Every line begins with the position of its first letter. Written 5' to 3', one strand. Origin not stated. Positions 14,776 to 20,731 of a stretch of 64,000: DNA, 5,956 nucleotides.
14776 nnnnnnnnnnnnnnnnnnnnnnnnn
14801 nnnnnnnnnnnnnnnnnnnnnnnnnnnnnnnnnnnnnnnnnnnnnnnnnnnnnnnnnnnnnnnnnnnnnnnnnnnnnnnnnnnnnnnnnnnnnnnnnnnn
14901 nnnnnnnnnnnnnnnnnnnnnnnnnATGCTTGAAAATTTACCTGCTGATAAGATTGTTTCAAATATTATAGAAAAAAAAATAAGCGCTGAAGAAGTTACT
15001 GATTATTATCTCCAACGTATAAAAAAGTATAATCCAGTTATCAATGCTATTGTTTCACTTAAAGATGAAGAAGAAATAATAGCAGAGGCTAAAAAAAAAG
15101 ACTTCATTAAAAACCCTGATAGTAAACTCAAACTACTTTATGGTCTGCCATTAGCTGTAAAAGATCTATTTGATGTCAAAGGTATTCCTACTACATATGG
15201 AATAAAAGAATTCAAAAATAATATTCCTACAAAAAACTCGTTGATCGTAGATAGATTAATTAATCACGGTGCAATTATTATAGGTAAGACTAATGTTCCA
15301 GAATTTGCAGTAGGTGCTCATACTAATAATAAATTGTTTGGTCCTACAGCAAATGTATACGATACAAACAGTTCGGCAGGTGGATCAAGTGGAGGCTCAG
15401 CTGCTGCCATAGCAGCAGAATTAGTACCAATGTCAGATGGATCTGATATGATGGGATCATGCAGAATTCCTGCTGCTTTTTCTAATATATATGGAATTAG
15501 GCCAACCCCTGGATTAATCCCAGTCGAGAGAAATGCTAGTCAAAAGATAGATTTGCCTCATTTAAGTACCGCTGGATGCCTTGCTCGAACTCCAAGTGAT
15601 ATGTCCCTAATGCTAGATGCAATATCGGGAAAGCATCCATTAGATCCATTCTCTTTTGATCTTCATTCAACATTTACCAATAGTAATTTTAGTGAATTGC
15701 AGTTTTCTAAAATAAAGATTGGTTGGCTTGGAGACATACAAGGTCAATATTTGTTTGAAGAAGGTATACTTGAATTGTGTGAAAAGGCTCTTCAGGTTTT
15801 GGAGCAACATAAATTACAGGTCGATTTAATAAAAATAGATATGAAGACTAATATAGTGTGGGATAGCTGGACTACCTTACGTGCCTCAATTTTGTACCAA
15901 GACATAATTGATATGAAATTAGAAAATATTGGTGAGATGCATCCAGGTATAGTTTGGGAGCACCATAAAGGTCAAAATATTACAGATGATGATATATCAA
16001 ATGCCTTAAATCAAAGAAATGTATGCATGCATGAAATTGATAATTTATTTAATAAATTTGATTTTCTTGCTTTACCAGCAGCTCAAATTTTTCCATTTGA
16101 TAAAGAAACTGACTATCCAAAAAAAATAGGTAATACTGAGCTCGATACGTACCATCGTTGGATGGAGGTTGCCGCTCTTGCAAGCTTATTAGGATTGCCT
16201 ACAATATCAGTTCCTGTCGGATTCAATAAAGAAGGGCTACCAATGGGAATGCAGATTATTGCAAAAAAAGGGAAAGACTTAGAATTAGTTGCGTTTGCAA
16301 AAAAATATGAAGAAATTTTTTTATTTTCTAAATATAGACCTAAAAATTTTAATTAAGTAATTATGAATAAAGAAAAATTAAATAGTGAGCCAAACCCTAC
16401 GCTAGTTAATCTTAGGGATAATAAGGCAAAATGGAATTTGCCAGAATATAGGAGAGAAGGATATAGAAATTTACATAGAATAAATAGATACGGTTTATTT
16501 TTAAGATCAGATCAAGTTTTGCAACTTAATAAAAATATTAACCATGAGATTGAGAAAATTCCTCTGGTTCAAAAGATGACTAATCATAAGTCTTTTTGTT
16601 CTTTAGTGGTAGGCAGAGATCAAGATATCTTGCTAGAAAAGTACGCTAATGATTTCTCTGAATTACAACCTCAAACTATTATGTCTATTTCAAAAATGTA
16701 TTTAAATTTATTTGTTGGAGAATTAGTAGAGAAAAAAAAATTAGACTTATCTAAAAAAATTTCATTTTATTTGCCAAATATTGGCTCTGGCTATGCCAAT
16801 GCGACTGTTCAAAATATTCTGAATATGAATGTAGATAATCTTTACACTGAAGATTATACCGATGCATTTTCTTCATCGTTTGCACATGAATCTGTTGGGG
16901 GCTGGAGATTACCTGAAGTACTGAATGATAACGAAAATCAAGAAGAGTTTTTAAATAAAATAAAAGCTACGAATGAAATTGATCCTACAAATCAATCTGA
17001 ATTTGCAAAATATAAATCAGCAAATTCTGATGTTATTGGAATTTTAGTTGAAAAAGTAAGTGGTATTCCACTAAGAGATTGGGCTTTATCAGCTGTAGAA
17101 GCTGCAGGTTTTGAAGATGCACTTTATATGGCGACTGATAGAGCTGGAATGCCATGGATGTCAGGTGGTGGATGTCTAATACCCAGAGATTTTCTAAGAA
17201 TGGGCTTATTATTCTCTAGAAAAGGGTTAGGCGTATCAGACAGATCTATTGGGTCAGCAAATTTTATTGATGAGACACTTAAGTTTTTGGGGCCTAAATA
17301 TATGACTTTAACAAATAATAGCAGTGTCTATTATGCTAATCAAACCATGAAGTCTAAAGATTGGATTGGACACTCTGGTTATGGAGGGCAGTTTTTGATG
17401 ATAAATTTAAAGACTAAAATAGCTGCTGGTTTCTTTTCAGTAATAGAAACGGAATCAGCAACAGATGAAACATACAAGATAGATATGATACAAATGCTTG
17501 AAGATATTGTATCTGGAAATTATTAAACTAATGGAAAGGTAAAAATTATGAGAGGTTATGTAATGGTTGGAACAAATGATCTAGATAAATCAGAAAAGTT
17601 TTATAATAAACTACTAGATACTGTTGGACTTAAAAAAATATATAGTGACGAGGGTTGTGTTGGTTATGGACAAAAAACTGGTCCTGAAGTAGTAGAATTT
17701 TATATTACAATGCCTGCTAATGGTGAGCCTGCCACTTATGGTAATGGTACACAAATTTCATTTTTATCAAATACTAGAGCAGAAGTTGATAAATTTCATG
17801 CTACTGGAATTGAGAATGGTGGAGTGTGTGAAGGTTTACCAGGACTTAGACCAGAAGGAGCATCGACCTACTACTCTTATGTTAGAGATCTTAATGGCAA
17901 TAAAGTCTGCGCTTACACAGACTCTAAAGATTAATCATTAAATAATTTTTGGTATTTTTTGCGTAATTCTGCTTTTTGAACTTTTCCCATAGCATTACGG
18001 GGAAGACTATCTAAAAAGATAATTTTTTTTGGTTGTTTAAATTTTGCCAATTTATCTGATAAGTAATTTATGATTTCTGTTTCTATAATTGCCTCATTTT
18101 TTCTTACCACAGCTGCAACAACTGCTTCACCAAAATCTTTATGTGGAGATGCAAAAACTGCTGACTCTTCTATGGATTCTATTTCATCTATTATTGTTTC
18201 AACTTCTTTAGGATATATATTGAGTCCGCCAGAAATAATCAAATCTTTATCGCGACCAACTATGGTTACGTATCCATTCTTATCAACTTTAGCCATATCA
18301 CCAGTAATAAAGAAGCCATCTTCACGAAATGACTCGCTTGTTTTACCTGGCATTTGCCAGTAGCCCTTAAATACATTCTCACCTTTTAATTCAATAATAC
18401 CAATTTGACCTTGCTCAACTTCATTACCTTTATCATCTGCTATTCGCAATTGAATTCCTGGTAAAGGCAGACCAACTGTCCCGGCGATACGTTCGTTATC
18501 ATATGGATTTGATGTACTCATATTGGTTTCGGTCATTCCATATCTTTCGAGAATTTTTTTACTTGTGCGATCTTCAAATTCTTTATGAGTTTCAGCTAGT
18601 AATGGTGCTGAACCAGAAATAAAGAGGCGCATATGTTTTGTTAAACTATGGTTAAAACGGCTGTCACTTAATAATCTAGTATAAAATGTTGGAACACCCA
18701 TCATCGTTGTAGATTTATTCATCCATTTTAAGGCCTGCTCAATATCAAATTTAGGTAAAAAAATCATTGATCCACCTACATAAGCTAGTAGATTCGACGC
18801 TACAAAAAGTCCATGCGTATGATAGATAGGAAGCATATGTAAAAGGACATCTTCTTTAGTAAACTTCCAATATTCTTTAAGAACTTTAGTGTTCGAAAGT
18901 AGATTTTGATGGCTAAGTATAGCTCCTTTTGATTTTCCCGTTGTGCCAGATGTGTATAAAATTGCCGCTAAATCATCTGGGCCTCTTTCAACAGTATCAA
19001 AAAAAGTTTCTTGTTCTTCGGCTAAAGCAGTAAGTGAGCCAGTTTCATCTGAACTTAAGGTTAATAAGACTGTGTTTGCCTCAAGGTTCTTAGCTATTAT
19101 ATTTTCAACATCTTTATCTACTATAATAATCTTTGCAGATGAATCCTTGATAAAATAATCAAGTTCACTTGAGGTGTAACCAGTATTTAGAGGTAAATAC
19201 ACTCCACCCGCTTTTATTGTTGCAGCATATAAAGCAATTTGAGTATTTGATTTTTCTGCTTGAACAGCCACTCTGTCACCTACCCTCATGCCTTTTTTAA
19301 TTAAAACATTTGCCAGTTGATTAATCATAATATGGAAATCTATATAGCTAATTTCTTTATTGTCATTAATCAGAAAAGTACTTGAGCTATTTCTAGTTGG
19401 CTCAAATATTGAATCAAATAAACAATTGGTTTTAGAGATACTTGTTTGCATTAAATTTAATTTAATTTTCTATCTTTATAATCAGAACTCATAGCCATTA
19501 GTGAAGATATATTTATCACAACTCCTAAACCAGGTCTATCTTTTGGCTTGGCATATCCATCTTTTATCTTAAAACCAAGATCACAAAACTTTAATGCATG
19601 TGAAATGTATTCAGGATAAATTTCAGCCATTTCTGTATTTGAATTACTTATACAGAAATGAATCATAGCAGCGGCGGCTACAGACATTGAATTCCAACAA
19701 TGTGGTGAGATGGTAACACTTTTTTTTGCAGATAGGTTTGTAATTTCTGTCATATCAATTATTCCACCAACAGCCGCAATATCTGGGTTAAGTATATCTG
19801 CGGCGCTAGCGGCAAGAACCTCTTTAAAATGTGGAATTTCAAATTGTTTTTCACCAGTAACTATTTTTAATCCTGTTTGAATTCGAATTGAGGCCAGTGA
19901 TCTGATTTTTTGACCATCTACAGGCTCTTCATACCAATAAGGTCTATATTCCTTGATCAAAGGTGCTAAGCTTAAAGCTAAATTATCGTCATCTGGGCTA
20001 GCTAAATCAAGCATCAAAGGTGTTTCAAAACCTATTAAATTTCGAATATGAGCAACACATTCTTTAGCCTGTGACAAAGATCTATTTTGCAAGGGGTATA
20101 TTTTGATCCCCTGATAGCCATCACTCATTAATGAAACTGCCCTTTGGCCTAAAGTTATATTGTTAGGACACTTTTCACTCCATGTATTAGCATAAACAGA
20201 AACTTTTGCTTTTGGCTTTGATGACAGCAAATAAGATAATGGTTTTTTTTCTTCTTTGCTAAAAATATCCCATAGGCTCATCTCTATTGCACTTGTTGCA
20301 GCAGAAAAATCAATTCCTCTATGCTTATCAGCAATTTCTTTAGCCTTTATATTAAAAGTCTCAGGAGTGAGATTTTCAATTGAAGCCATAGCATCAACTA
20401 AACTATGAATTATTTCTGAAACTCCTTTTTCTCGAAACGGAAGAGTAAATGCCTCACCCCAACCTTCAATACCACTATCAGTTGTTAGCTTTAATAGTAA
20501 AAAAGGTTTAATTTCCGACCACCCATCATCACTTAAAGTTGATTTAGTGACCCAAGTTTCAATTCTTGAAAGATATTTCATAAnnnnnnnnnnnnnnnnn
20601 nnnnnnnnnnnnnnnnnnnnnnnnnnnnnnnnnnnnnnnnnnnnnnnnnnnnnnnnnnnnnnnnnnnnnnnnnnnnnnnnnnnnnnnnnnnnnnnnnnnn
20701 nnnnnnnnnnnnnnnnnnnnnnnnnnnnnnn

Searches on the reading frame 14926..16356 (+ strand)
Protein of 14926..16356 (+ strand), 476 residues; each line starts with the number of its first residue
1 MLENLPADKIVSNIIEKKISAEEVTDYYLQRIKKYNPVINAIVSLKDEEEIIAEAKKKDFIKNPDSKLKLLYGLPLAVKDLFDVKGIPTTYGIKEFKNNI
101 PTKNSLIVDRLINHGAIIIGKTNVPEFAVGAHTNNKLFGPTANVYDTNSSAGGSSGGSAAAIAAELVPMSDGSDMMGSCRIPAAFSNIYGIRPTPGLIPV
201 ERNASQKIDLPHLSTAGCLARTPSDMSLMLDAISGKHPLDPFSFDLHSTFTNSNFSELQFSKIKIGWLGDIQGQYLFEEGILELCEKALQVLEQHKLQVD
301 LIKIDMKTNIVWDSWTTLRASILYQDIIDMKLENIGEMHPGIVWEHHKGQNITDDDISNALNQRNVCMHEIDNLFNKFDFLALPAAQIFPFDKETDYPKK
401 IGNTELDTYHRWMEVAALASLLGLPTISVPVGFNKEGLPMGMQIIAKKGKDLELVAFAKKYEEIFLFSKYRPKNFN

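Call 6: search_protein_families(library=pfam, proteins=[window:14926-16356:+])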
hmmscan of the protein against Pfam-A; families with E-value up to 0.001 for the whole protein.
window:14926-16356:+ (476 aa): 1 family
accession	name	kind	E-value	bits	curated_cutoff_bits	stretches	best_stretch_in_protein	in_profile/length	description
PF01425.27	Amidase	-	1.7e-89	301.4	27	1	23-454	1-444/445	Amidase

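Call 7: search_protein_families(library=ncbifam, proteins=[window:14926-16356:+])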
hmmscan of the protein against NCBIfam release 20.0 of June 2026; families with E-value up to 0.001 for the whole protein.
window:14926-16356:+ (476 aa): 26 families (the best 25 are shown)
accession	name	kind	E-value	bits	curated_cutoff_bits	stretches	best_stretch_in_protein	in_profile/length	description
NF005686.0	PRK07486.1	subfamily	5.6e-150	500.2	465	1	4-472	13-480/486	amidase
NF004815.0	PRK06169.1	equivalog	7.6e-75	252.2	506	1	4-473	9-467/471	amidase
NF004816.0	PRK06170.1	equivalog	9.2e-75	252.1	503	1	6-465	13-482/493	amidase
NF005687.0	PRK07487.1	subfamily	2.1e-72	244.4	428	1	5-456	8-447/468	amidase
TIGR00132.1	gatA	equivalog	4.3e-68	230.2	481.1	2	13-305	4-287/466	Asp-tRNA(Asn)/Glu-tRNA(Gln) amidotransferase subunit GatA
NF005688.0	PRK07488.1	equivalog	2.2e-63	214.8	532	2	4-307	10-290/474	indoleacetamide hydrolase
NF006631.0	PRK09201.1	equivalog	2.5e-62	211.1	461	1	4-464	6-454/466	AtzE family amidohydrolase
TIGR02715.1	amido_AtzE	subfamily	9e-62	209.5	425.75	1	9-462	4-445/452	AtzE family amidohydrolase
NF005450.0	PRK07042.1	equivalog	1.8e-61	208.1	458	1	2-465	4-452/464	amidase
NF004717.0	PRK06061.1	equivalog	1.4e-59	202.1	498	1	11-474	23-476/483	amidase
TIGR02713.1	allophanate_hyd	equivalog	3.7e-56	190.8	511.05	1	41-463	3-411/563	allophanate hydrolase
NF006043.0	PRK08186.1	subfamily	9.5e-56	189.4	487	1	10-463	12-446/600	allophanate hydrolase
NF009119.0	PRK12470.1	equivalog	1.3e-54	185.9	498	2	15-234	19-232/462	amidase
NF006169.0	PRK08310.1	equivalog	9.5e-51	173.4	391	2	59-229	14-183/395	amidase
NF005099.0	PRK06529.1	equivalog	6.1e-48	163.8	505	2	9-400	8-395/484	amidase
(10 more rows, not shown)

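Call 19: find_related_loci(query=window:14926-16356:+, collection=genome_contigs, flank=10000)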
Query window:14926-16356:+ (476 aa) in genome_contigs; peptide patterns used: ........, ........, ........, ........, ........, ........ (x = any residue, [..] = any of these).
600 stretches matched a pattern (row limit reached: there are more); 573 encode a relative of the query (tblastn E <= 1e-3); the best 80 are kept; 80 distinct loci.
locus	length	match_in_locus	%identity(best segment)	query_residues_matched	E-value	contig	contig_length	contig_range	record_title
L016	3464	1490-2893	58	1-470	0e+0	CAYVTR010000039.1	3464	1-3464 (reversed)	MAG TPA_asm: uncultured Woeseia sp. isolate SRP200020_co5_351 genome assembly, contig: NODE_43658_length_3464_cov_47.544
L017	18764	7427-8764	54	16-462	2e-149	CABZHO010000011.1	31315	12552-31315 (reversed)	MAG: uncultured Pelagibacteraceae bacterium isolate AG-337-G05 genome assembly, contig: AG-337-G05_NODE_11, whole genome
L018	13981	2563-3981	49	1-476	8e-144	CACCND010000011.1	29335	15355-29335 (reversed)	uncultured Pelagibacteraceae bacterium isolate AG-901-G03 genome assembly, contig: AG-901-G03_NODE_11, whole genome shot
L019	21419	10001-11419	48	1-476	1e-141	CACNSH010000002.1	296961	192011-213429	MAG: uncultured Pelagibacteraceae bacterium isolate AG-893-M03 genome assembly, contig: AG-893-M03_NODE_2, whole genome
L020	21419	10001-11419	47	1-476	4e-139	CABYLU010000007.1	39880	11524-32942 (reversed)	MAG: uncultured Pelagibacteraceae bacterium isolate AG-894-I07 genome assembly, contig: AG-894-I07_NODE_7, whole genome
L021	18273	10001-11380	57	1-464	7e-172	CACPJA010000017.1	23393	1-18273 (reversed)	MAG: uncultured gamma proteobacterium genome assembly, contig: AG-435-A22_NODE_17, whole genome shotgun sequence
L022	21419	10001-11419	47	1-476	4e-136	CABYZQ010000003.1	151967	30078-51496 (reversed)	MAG: uncultured Pelagibacteraceae bacterium isolate AG-895-F20 genome assembly, contig: AG-895-F20_NODE_3, whole genome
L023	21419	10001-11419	47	1-476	2e-135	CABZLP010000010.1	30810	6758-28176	MAG: uncultured Pelagibacteraceae bacterium isolate AG-337-J23 genome assembly, contig: AG-337-J23_NODE_10, whole genome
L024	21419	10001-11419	46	1-475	7e-121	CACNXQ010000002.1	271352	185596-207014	MAG: uncultured Pelagibacteraceae bacterium isolate AH-287-F15 genome assembly, contig: AH-287-F15_NODE_2, whole genome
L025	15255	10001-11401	41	5-472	5e-118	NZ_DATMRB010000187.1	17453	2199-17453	MAG: Collimonas sp. isolate SMAG_U12944 k141_2759925, whole genome shotgun sequence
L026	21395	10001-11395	40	2-476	3e-114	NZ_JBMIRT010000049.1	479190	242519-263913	Ruegeria sp. MALMAid1280 k141_47, whole genome shotgun sequence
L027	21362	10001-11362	40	7-472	3e-113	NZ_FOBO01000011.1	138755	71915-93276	Roseovarius tolerans strain DSM 11457, whole genome shotgun sequence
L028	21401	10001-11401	40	5-472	6e-113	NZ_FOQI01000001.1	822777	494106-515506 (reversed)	Collimonas sp. OK307, whole genome shotgun sequence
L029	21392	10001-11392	38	4-475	2e-112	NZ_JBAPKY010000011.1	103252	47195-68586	Roseovarius sp. D22-M7 Scaffold11, whole genome shotgun sequence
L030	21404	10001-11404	39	4-472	2e-112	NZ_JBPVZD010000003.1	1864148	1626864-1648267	Ralstonia sp. 24A2 ntLink_1, whole genome shotgun sequence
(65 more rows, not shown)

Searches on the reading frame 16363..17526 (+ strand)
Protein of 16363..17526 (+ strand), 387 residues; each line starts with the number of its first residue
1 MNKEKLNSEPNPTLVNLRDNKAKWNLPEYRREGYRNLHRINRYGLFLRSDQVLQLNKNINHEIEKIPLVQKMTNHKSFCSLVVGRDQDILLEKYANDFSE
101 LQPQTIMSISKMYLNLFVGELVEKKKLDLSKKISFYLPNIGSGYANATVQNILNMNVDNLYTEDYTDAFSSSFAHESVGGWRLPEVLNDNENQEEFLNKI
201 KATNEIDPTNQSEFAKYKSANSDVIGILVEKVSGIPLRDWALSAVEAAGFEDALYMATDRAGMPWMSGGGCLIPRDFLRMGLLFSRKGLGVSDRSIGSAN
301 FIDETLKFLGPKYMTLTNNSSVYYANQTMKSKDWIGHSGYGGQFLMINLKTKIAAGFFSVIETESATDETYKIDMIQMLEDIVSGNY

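Call 6: search_protein_families(library=pfam, proteins=[window:16363-17526:+])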
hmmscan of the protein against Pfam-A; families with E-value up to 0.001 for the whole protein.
window:16363-17526:+ (387 aa): 1 family
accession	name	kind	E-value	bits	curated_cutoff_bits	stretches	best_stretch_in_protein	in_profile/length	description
PF00144.29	Beta-lactamase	-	6.7e-13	48.9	27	1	81-363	19-312/329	Beta-lactamase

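Call 7: search_protein_families(library=ncbifam, proteins=[window:16363-17526:+])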
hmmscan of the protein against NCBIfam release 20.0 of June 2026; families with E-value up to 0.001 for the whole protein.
window:16363-17526:+ (387 aa): 1 family
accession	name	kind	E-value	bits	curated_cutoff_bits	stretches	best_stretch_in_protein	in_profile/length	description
NF045925.1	3-sucCA_synth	equivalog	0.00041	18.9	800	1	78-156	57-140/498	3-succinylated cholic acid synthase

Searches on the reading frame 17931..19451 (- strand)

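Call 6: search_protein_families(library=pfam, proteins=[window:17931-19451:-])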
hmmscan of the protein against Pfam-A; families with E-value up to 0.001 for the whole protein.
window:17931-19451:- (506 aa): 2 families
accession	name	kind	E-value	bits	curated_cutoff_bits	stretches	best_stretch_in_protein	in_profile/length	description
PF00501.34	AMP-binding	-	4.5e-82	276.3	29.9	1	20-365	7-384/384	AMP-binding enzyme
PF13193.12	AMP-binding_C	-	1.2e-14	55.4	24.5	1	416-490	1-76/76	AMP-binding enzyme C-terminal domain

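Call 7: search_protein_families(library=ncbifam, proteins=[window:17931-19451:-])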
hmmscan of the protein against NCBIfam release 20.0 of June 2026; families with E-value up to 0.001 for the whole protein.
window:17931-19451:- (506 aa): 108 families (the best 25 are shown)
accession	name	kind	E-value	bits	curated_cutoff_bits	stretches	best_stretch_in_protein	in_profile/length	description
NF005702.0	PRK07514.1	subfamily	1.3e-222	739.6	558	1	9-505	3-505/506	malonyl-CoA synthase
NF004837.0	PRK06187.1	subfamily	3.7e-124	414.9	476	1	20-502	20-524/531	long-chain-fatty-acid--CoA ligase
NF005858.0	PRK07787.1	subfamily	3.1e-106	355.6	575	1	33-498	26-470/471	acyl-CoA synthetase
NF005307.0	PRK06839.1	equivalog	3.2e-104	349.3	748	1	27-499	21-492/496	o-succinylbenzoate--CoA ligase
NF004114.0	PRK05605.1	equivalog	8.9e-104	347.9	766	2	150-501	212-570/575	long-chain-fatty-acid--CoA ligase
NF052269.1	Staph_lig_FadD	equivalog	5e-98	328.6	650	1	31-501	25-494/499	long-chain-fatty-acid--CoA ligase FadD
NF006182.0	PRK08316.1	subfamily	1.6e-96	323.9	663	1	21-504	24-521/523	fatty acyl-CoA synthetase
NF006572.0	PRK09088.1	equivalog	1e-91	308.1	696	1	30-499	25-486/491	acyl-CoA synthetase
NF005463.0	PRK07059.1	subfamily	6.5e-91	305.4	869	2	141-499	186-555/557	long-chain-fatty-acid--CoA ligase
NF009233.0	PRK12583.1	subfamily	3.7e-85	286.4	832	2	158-499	200-549/558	fatty acid CoA ligase family protein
NF005801.1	PRK07656.1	equivalog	8.9e-85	285.2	657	1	23-497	16-500/500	FadD3 family acyl-CoA ligase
NF006523.0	PRK08974.1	equivalog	3.7e-81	272.9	884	2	157-501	204-554/561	long-chain-fatty-acid--CoA ligase FadD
NF006181.0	PRK08314.1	subfamily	1.1e-80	271.5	705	2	149-499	194-553/563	long-chain-fatty-acid--CoA ligase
TIGR01923.1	menE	equivalog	3.6e-80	270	330.15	1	35-496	1-442/442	o-succinylbenzoate--CoA ligase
NF002966.0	PRK03640.1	equivalog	4.3e-80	269.6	556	1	26-501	20-481/483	o-succinylbenzoate--CoA ligase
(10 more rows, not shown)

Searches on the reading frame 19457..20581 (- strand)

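Call 6: search_protein_families(library=pfam, proteins=[window:19457-20581:-])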
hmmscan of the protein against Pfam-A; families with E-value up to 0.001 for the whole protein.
window:19457-20581:- (374 aa): 2 families
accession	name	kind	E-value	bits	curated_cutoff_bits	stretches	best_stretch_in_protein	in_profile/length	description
PF13378.12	MR_MLE_C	-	2.9e-41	142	29.4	1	146-357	4-216/219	Enolase C-terminal domain-like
PF02746.21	MR_MLE_N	-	1.2e-10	42.1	22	1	25-119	26-116/117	Mandelate racemase / muconate lactonizing enzyme, N-terminal domain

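Call 7: search_protein_families(library=ncbifam, proteins=[window:19457-20581:-])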
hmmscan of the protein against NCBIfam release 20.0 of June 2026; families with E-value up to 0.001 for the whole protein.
window:19457-20581:- (374 aa): 10 families
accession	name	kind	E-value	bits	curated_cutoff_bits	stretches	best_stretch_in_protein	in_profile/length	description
NF040790.2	glucon_galact_dh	equivalog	1.5e-44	152.4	750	1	19-364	19-369/390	bifunctional D-gluconate/D-galactonate dehydratase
NF010624.0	PRK14017.1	equivalog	1.7e-38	132.7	311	1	27-367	15-363/382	galactonate dehydratase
NF043051.1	ManoateDhtManD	equivalog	1.8e-29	102.8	550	2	168-360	187-379/403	D-mannonate dehydratase ManD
NF011654.0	PRK15072.1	subfamily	1.7e-28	99.6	430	2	168-372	188-390/404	D-galactonate dehydratase family protein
NF047820.1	TalGalacDh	equivalog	8.1e-22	77.6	500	1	89-356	102-356/371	L-talarate/galactarate dehydratase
NF040866.1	AraD_Arch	equivalog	3.6e-19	69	650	1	86-357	95-362/372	arabinonate dehydratase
NF011968.0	PRK15440.1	equivalog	5.8e-19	68.3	393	1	94-321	124-340/395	L-rhamnonate dehydratase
NF043002.1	HProlDhtase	equivalog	4.2e-14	52.2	500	1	17-361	23-359/366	cis-3-hydroxy-L-proline dehydratase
TIGR01928.1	menC_lowGC_arch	equivalog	5.8e-13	48.6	200.65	1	25-287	21-274/325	o-succinylbenzoate synthase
TIGR02534.1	mucon_cyclo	subfamily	7e-12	45.1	334.95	1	25-361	27-362/368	muconate/chloromuconate family cycloisomerase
